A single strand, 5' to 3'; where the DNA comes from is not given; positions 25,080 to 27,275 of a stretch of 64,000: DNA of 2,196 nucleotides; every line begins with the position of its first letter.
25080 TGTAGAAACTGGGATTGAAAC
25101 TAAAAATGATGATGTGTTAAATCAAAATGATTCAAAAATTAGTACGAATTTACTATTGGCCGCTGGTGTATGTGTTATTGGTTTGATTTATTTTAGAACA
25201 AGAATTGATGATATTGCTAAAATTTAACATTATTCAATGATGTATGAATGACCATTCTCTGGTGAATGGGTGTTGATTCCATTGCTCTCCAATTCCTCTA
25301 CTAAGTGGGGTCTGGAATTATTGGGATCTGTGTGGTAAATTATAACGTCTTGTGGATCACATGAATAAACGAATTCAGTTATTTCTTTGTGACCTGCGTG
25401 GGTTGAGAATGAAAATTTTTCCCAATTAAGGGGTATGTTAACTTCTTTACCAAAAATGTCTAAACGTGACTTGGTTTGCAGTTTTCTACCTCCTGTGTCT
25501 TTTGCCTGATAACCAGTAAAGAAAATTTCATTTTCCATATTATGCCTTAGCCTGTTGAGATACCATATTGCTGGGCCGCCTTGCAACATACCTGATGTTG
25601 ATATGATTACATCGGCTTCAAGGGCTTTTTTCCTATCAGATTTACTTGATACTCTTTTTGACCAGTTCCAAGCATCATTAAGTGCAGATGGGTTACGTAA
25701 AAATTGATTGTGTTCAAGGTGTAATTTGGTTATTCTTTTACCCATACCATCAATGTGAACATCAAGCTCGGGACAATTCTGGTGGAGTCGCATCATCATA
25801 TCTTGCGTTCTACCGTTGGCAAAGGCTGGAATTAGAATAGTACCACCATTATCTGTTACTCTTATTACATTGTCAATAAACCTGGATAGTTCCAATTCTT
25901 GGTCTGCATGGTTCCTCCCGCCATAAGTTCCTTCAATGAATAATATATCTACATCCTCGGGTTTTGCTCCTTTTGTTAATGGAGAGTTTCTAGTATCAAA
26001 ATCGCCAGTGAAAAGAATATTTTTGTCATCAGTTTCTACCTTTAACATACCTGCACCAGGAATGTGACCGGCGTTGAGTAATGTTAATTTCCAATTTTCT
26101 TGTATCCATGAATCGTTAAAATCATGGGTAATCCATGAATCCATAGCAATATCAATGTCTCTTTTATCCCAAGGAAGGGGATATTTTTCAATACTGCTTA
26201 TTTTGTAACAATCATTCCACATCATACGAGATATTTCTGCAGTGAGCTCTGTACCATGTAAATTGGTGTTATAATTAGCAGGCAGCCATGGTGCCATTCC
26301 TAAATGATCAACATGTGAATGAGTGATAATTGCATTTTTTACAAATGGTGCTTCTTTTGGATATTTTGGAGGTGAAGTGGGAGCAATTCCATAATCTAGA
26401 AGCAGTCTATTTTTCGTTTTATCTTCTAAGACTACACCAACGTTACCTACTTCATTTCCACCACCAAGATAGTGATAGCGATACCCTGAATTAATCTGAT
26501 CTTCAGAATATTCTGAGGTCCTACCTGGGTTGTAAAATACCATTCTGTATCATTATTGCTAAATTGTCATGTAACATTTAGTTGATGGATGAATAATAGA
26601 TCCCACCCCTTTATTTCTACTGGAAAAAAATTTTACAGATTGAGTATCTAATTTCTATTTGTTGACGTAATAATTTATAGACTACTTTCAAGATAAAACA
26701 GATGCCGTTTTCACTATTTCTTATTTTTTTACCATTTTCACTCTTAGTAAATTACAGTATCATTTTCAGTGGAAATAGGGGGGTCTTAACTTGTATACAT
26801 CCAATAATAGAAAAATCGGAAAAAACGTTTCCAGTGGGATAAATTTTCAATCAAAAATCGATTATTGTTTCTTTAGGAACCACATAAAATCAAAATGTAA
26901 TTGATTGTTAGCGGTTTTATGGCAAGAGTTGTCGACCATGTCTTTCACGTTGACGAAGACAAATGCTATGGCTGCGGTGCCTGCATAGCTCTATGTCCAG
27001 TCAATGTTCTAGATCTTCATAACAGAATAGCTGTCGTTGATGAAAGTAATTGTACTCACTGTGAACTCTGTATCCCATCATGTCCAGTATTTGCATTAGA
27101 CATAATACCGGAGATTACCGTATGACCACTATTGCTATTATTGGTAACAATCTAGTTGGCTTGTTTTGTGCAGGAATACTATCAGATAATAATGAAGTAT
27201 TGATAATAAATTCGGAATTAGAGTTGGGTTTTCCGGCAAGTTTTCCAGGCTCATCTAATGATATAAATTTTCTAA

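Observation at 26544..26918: Candidate Poseidoniales replication origin, not linked to cdc6/orc1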

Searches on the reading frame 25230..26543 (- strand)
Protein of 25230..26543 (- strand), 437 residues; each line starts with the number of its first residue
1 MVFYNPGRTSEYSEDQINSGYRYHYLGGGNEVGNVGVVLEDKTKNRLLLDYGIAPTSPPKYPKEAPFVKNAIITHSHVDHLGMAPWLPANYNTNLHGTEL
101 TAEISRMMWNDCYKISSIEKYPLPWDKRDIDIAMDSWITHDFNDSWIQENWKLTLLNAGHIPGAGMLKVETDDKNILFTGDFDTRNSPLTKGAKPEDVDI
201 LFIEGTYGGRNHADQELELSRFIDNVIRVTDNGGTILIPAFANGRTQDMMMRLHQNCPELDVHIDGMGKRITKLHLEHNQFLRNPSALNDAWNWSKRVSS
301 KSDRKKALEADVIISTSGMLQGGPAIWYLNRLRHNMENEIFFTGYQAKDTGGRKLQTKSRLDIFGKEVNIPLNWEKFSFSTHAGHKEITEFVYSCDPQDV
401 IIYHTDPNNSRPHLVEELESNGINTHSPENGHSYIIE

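Call 6: search_protein_families(library=pfam, proteins=[window:25230-26543:-])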
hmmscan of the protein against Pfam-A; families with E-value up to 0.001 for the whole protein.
window:25230-26543:- (437 aa): 4 families
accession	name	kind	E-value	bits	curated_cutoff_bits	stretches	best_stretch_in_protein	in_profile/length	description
PF10996.14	Beta-Casp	-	1.5e-14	55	27.7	1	248-355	3-120/120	Beta-Casp domain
PF00753.33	Lactamase_B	-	2.4e-08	34.6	22.7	1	37-187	10-155/196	Metallo-beta-lactamase superfamily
PF16661.11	Lactamase_B_6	-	2.4e-05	24.3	27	1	46-185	8-165/193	Metallo-beta-lactamase superfamily domain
PF07521.17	RMMBL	-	9.3e-05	22.8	21.6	1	369-427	3-62/63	Zn-dependent metallo-hydrolase RNA specificity domain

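Call 11: find_related_loci(query=window:25230-26543:-, collection=genome_contigs, flank=10000)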
Query window:25230-26543:- (437 aa) in genome_contigs; peptide patterns used: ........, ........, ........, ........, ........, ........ (x = any residue, [..] = any of these).
164 stretches matched a pattern; 34 encode a relative of the query (tblastn E <= 1e-3); 34 distinct loci.
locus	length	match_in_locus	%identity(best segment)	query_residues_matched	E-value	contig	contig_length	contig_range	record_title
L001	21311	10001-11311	85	1-437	0e+0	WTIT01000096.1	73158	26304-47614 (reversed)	MAG: Methanobacteriota archaeon isolate PL36325bin_14 NODE_45_length_73158_cov_16.973749, whole genome shotgun sequence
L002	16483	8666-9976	85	1-437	0e+0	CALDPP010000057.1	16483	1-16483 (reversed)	MAG TPA_asm: uncultured euryarchaeote isolate ERR598966_bin.16_CONCOCT_v1.1_MAG genome assembly, contig: ERZ832020.697,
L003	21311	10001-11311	84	1-437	0e+0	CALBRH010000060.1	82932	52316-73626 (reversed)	MAG TPA_asm: uncultured euryarchaeote isolate ERR599136_bin.74_CONCOCT_v1.1_MAG genome assembly, contig: ERZ841824.178,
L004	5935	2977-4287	82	1-437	0e+0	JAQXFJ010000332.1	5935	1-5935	MAG: Candidatus Poseidoniaceae archaeon isolate cluster3-bin.58 k119_1126887, whole genome shotgun sequence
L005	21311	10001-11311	81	1-437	0e+0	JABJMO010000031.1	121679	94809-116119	MAG: Methanobacteriota archaeon isolate SI075_bin14 k141_790269, whole genome shotgun sequence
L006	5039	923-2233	81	1-437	0e+0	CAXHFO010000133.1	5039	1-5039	MAG TPA_asm: uncultured Candidatus Poseidoniales archaeon isolate SRR12479975_concoct_5 genome assembly, contig: ERZ4874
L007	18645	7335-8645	81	1-437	0e+0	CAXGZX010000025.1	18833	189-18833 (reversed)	MAG TPA_asm: uncultured Candidatus Poseidoniales archaeon isolate SRR12479745_concoct_51 genome assembly, contig: ERZ487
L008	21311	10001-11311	66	1-437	0e+0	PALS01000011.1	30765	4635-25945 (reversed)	MAG: Methanobacteriota archaeon isolate SAT38 33111, whole genome shotgun sequence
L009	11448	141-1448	64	1-436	0e+0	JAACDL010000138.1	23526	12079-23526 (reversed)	MAG: Methanobacteriota archaeon isolate HS5BWF_bin.36 HS5bwf_k87_1507833_1_23526, whole genome shotgun sequence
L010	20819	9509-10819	62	1-437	0e+0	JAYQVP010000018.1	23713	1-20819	MAG: Poseidonia sp. isolate SD9010_S4_metabat_bins_sens.tsv.079 NODE_1362_length_23713_cov_16.157241, whole genome shotg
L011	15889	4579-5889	64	1-437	0e+0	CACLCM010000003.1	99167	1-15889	MAG: uncultured Candidatus Poseidoniales archaeon isolate AG-461-G23 genome assembly, contig: AG-461-G23_NODE_3, whole g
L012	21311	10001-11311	63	1-437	0e+0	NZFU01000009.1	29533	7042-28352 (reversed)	MAG: Methanobacteriota archaeon isolate MED707 MHASMcontig_214247, whole genome shotgun sequence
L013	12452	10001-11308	63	1-436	0e+0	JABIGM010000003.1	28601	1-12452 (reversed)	MAG: Methanobacteriota archaeon isolate SI053_bin44 k141_1530685, whole genome shotgun sequence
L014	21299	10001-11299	63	1-433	0e+0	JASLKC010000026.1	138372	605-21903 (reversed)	MAG: Candidatus Poseidoniaceae archaeon isolate ETNP1_MAG_19 c_000000843961, whole genome shotgun sequence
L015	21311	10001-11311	63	1-437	0e+0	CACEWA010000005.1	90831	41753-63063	uncultured Candidatus Poseidoniales archaeon isolate AG-404-K16 genome assembly, contig: AG-404-K16_NODE_5, whole genome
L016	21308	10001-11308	65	1-436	0e+0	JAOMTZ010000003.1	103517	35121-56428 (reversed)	Candidatus Poseidoniaceae archaeon isolate AH-273-F07 AH-273-F07_NODE_3, whole genome shotgun sequence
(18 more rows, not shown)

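Call 27: search_protein_families(library=pfam, proteins=[L016:1157-2569:-, L008:12461-13810:-, L016:12615-13406:+, L001:14038-15129:-, L010:7089-8183:-, L016:8805-9434:-], max_evalue=0.01)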
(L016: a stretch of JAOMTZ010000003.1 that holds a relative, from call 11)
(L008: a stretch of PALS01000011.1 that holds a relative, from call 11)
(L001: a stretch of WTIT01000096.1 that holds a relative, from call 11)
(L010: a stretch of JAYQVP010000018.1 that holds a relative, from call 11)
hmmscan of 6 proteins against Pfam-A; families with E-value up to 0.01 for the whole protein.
L016:1157-2569:- (470 aa): 19 families
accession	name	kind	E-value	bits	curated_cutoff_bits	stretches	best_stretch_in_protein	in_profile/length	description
PF00448.28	SRP54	-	1.3e-73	247.3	22.7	1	275-469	1-195/196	SRP54-type protein, GTPase domain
PF13604.12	AAA_30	-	1.5e-07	31.7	27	1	276-414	19-141/191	AAA domain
PF02881.24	SRP54_N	-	5.7e-07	30.1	22.4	1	191-245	19-74/75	SRP54-type protein, helical bundle domain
PF03308.22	MeaB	-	1.8e-06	27.6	23.1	1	276-376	34-144/273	Methylmalonyl Co-A mutase-associated GTPase MeaB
PF13401.12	AAA_22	-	1.4e-05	25.9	27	1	277-387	7-109/130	AAA domain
PF06414.18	Zeta_toxin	-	2.7e-05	24.1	22.3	1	269-380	10-118/199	Zeta toxin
PF13207.12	AAA_17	-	7.8e-05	23.4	27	1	281-393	1-107/136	AAA domain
PF00004.35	AAA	-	0.00013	22.9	21.2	1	278-375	1-74/131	ATPase family associated with various cellular activities (AAA)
PF01656.29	CbiA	-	0.00028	21.3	25.4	1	285-308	9-32/125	CobQ/CobB/MinD/ParA nucleotide binding domain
PF01583.26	APS_kinase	-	0.00032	21.2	21.1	1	275-323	2-50/152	Adenylylsulphate kinase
PF13521.12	AAA_28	-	0.00055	20.6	27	1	278-396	2-118/164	AAA domain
PF03266.21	NTPase_1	-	0.00059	20.2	23.9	0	280-306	4-30/168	NTPase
PF13245.12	AAA_19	-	0.00093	19.8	25.1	1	277-397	13-126/134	AAA domain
PF13191.12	AAA_16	-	0.0011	19.9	32.6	0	275-359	24-104/167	AAA ATPase domain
PF13671.12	AAA_33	-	0.0022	18.7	27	1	277-368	1-81/143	AAA domain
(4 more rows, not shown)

L008:12461-13810:- (449 aa): 4 families
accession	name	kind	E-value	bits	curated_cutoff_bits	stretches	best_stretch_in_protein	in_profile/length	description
PF00005.33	ABC_tran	-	1.2e-14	55.5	25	1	252-381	1-136/137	ABC transporter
PF13555.12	AAA_29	-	0.00085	19.5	27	1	256-285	18-45/61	P-loop containing region of AAA domain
PF03193.22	RsgA_GTPase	-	0.0073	16.6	30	0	246-282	91-126/174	RsgA GTPase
PF00528.27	BPD_transp_1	-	0.0086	16.3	26.4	0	31-208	1-173/184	Binding-protein-dependent transport system inner membrane component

L016:12615-13406:+ (263 aa): 1 family
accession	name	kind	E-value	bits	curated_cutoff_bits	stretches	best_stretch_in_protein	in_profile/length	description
PF01925.25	TauE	-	1.5e-25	90.7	32.6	1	4-254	3-236/237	Sulfite exporter TauE/SafE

L001:14038-15129:- (363 aa): 6 families
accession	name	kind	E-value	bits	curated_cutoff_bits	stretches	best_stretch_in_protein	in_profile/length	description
PF16363.11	GDP_Man_Dehyd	-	3.9e-132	441.2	27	1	16-340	1-332/332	GDP-mannose 4,6 dehydratase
PF01370.27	Epimerase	-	3.3e-64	217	20.9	1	16-257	2-240/240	NAD dependent epimerase/dehydratase family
PF05368.20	NmrA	-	4.2e-07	30.3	27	1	13-84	3-69/298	NmrA-like family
PF00106.31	adh_short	-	2.9e-05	24.1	26.6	1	13-86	1-72/195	short chain dehydrogenase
PF13460.12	NAD_binding_10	-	0.00063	20.1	27.2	1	19-84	1-60/184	NAD(P)H-binding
PF04321.23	RmlD_sub_bind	-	0.0015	18.1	27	1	16-97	4-62/287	RmlD substrate binding domain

L010:7089-8183:- (364 aa): 1 family
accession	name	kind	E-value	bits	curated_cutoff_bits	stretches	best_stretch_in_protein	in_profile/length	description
PF00487.30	FA_desaturase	-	6.5e-34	118.3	29.7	1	54-317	5-250/253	Fatty acid desaturase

L016:8805-9434:- (209 aa): 3 families
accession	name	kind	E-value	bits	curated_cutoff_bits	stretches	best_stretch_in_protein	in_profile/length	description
PF13450.12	NAD_binding_8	-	0.00015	22.4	21.9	1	7-36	3-32/68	NAD(P)-binding Rossmann-like domain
PF01266.30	DAO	-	0.00063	19.8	27.9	1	7-78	6-77/353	FAD dependent oxidoreductase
PF01593.30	Amino_oxidase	-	0.0012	18.6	19.8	1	12-36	3-27/443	Flavin containing amine oxidoreductase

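Call 30: find_encoding_contigs(protein=window:25230-26543:-, flank=10000, max_places=6)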
Protein window:25230-26543:- (437 aa): 22 contigs read that carry it; 6 places shown.
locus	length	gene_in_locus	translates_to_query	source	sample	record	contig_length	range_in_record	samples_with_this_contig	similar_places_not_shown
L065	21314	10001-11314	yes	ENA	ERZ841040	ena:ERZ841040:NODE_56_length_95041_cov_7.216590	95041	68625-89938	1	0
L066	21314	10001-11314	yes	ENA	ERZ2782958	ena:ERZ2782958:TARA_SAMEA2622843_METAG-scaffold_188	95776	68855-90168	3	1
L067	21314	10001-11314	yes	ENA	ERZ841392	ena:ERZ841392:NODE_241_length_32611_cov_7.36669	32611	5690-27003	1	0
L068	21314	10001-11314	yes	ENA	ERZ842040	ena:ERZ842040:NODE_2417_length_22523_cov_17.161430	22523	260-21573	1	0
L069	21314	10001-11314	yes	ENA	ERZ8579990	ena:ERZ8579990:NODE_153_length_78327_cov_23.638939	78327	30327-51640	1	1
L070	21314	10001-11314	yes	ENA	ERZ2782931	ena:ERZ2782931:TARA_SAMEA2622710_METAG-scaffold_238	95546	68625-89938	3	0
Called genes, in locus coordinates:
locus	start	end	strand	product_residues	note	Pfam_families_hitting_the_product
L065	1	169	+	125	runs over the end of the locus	-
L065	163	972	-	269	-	PF02274:ADI (faint), PF19420:DDAH_eukar (weak), PF26170:RESC5 (faint)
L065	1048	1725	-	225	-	PF02630:SCO1-SenC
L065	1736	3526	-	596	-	PF08309:LVIVD (faint)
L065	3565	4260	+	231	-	-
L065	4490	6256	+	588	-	PF04389:Peptidase_M28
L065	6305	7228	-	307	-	PF02163:Peptidase_M50 (weak)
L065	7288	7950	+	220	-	-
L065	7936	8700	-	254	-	PF01411:tRNA-synt_2c, PF07973:tRNA_SAD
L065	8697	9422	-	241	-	-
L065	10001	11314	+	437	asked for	PF00753:Lactamase_B, PF16661:Lactamase_B_6 (faint), PF23023:Anti-Pycsar_Apyc1 (faint), PF10996:Beta-Casp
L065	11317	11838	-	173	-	PF13473:Cupredoxin_1 (weak), PF00127:Copper-bind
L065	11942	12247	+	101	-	-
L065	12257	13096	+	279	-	PF02475:TRM5-TYW2_MTfase, PF05050:Methyltransf_21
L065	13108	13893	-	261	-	-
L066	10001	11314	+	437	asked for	PF00753:Lactamase_B, PF16661:Lactamase_B_6 (faint), PF23023:Anti-Pycsar_Apyc1 (faint), PF10996:Beta-Casp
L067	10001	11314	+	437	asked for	PF00753:Lactamase_B, PF16661:Lactamase_B_6 (faint), PF23023:Anti-Pycsar_Apyc1 (faint), PF10996:Beta-Casp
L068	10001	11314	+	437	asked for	PF00753:Lactamase_B, PF16661:Lactamase_B_6 (faint), PF23023:Anti-Pycsar_Apyc1 (faint), PF10996:Beta-Casp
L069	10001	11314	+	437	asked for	PF00753:Lactamase_B, PF16661:Lactamase_B_6 (faint), PF23023:Anti-Pycsar_Apyc1 (faint), PF10996:Beta-Casp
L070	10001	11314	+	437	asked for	PF00753:Lactamase_B, PF16661:Lactamase_B_6 (faint), PF23023:Anti-Pycsar_Apyc1 (faint), PF10996:Beta-Casp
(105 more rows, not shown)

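Call 65: search_protein_families(library=ncbifam, proteins=[window:25230-26543:-], max_evalue=0.01)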
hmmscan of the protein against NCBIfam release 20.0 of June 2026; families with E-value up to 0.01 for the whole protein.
window:25230-26543:- (437 aa): 6 families
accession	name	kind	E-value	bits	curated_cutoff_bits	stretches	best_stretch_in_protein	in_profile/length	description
TIGR03675.1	arCOG00543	equivalog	1.7e-65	221.5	580.2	1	22-433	176-627/631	beta-CASP ribonuclease aCPSF1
NF045584.1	cas14_MBL_CASP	equivalog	2.1e-54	184.9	800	1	22-431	2-435/612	type VII CRISPR-associated protein Cas14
TIGR04122.1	Xnuc_lig_assoc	equivalog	3.6e-14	52.3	325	1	147-283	74-211/326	ligase-associated DNA damage response exonuclease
NF047419.1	RNase_J1_RnjA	exception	0.00057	18.7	820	1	68-192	60-168/549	ribonuclease J1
TIGR00649.1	MG423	subfamily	0.00097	17.6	400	1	68-188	59-165/546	RNase J family beta-CASP ribonuclease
NF012229.1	bla_class_B_core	domain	0.0018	18.5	100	0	66-119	51-94/139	metallo-beta-lactamase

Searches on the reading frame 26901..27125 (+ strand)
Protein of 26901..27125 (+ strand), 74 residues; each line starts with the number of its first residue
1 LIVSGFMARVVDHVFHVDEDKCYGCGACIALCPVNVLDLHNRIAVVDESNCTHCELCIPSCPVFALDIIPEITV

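Call 6: search_protein_families(library=pfam, proteins=[window:26901-27125:+])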
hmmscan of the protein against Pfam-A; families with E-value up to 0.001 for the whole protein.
window:26901-27125:+ (74 aa): 16 families
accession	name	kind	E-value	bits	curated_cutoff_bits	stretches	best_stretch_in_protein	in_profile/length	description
PF00037.32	Fer4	-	8.9e-15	54.2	21.1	2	16-37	2-23/24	4Fe-4S binding domain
PF12838.12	Fer4_7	-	1e-14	55.2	27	2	21-64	1-51/52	4Fe-4S dicluster domain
PF14697.11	Fer4_21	-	1e-13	51.6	35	2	16-63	2-53/59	4Fe-4S dicluster domain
PF12837.12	Fer4_6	-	2.9e-12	46.3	25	2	14-37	1-24/24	4Fe-4S binding domain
PF12797.12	Fer4_2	-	1.6e-10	40.6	24.5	2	15-34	3-22/22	4Fe-4S binding domain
PF13237.11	Fer4_10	-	1.1e-09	38.4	25.5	1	17-62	4-53/53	4Fe-4S dicluster domain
PF25160.1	LdpA_Fe-S-bd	-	1.8e-09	37.6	27.6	1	15-39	21-45/49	LdpA Fe-S cluster-binding domain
PF13187.11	Fer4_9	-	1.3e-08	35.1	27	1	21-63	1-49/52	4Fe-4S dicluster domain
PF13484.11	Fer4_16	-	1.4e-07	32.6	30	1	21-37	1-17/66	4Fe-4S double cluster binding domain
PF13183.11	Fer4_8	-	2.9e-07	31.3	27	0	49-65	3-19/68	4Fe-4S dicluster domain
PF12800.12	Fer4_4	-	5.8e-07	29.7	24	0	49-63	2-16/17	4Fe-4S binding domain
PF13459.11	Fer4_15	-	2.5e-06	28.5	22.4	0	16-33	2-19/66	4Fe-4S single cluster domain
PF12798.12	Fer4_3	-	8.9e-06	26.6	27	0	22-35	1-14/15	4Fe-4S binding domain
PF13534.11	Fer4_17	-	2.5e-05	25.2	22.2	0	50-65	1-16/61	4Fe-4S dicluster domain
PF17179.9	Fer4_22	-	4.4e-05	24.7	27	0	6-35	65-94/95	4Fe-4S dicluster domain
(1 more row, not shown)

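Call 65: search_protein_families(library=ncbifam, proteins=[window:26919-27125:+], max_evalue=0.01)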
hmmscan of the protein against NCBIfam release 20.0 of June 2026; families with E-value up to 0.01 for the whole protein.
window:26919-27125:+ (68 aa): 88 families (the best 25 are shown)
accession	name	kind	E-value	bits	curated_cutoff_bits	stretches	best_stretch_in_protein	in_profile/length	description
NF038196.1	ferrodoxin_EFR1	subfamily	1.4e-12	48.1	75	1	5-61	176-230/242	EFR1 family ferrodoxin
NF005503.0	PRK07118.1-2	equivalog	1.1e-11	44.6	252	2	4-36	157-189/292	RnfABCDGE type electron transport complex subunit B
NF040864.1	HgcB_ferredoxin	equivalog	1.5e-11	44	99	1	9-64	9-65/93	mercury methylation ferredoxin HgcB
TIGR01944.1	rnfB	subfamily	3.7e-11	42.9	68.7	1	6-65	105-165/190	RnfABCDGE type electron transport complex subunit B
NF043069.1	T4HPD_activ_SAM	equivalog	3.7e-11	42.9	425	1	7-63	44-100/299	trans-4-hydroxy-L-proline dehydratase activase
NF040770.1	hetero_SS_HdrA2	exception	2.7e-10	39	1100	1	9-61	572-624/777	CoB-CoM heterodisulfide reductase HdrA2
NF003475.0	PRK05113.1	equivalog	2.8e-10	40.4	203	1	6-64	105-164/190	electron transport complex subunit RsxB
NF005415.0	PRK06991.1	equivalog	3.5e-10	40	281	1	8-64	79-136/284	electron transport complex subunit RsxB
NF043039.1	HgcAB_like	equivalog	6.1e-10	39.2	285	1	9-60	295-349/350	HgcAB-like fusion protein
NF045874.1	Vhu_polyferre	exception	7.9e-10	38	600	1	13-60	127-174/381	F420-non-reducing hydrogenase associated-polyferredoxin VhuB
NF005506.0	PRK07118.1-5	equivalog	1.2e-09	38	388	1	15-60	142-187/279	Fe-S cluster domain-containing protein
NF058577.1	FdxA_fam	equivalog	2.7e-09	37.1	65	1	10-59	3-52/52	4Fe-4S ferredoxin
NF010368.0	PRK13795.1-3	equivalog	3.3e-09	35.6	588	1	15-58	588-630/635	hypothetical protein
TIGR02179.1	PorD_KorD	subfamily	5.6e-09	36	60.05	1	11-65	22-77/78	2-oxoacid:acceptor oxidoreductase, delta subunit, pyruvate/2-ketoisovalerate family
NF007205.0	PRK09626.1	equivalog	9.9e-09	35.2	93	2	8-35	11-38/105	2-oxoglutarate-acceptor oxidoreductase subunit OorD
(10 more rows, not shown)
